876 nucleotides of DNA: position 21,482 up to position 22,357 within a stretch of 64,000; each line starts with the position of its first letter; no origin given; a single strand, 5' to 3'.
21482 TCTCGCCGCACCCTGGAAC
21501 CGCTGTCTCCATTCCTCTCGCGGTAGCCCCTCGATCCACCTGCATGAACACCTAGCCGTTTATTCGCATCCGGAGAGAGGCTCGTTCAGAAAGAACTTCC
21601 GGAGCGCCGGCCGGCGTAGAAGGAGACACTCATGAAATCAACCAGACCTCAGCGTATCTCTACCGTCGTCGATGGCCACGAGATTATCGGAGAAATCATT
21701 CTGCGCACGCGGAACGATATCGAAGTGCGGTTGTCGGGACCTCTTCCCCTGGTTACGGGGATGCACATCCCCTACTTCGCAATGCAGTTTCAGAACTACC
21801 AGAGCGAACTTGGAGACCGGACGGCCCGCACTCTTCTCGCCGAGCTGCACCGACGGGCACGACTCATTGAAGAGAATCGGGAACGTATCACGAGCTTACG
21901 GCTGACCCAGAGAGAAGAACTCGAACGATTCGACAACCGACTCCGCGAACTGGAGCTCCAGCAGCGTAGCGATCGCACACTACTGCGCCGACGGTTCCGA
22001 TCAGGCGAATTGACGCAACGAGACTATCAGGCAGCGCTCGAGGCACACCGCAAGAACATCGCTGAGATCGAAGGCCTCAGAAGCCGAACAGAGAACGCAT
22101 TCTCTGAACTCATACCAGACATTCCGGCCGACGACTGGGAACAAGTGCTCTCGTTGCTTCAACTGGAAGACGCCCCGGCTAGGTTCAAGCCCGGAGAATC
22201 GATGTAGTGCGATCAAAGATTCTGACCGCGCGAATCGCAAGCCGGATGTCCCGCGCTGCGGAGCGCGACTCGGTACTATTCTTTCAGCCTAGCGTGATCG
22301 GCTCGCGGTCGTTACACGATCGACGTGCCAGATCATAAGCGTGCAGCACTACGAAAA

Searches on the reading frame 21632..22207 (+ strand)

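Call 3: search_protein_families(library=pfam, proteins=[window:21632-22207:+], max_evalue=0.1)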
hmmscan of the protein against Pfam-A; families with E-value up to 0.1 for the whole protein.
window:21632-22207:+ (191 aa): 0 families

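Call 4: search_protein_families(library=padloc, proteins=[window:21632-22207:+], max_evalue=0.1)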
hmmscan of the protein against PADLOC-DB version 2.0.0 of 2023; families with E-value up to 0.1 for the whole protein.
window:21632-22207:+ (191 aa): 0 families

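Call 5: search_protein_families(library=ncbifam, proteins=[window:21632-22207:+], max_evalue=0.1)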
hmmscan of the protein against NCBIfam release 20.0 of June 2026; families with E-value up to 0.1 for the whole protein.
window:21632-22207:+ (191 aa): 0 families

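Call 6: search_protein_families(library=phrogs, proteins=[window:21632-22207:+], max_evalue=0.1)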
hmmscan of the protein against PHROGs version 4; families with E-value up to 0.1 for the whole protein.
window:21632-22207:+ (191 aa): 3 families
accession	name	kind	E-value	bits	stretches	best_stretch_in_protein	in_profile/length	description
phrog_8246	-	unknown function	0.0012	19.6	1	87-155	108-172/325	-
phrog_250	-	unknown function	0.027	14.7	1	62-147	121-186/367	-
phrog_12559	-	head and packaging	0.091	13.8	0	68-123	58-115/140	terminase small subunit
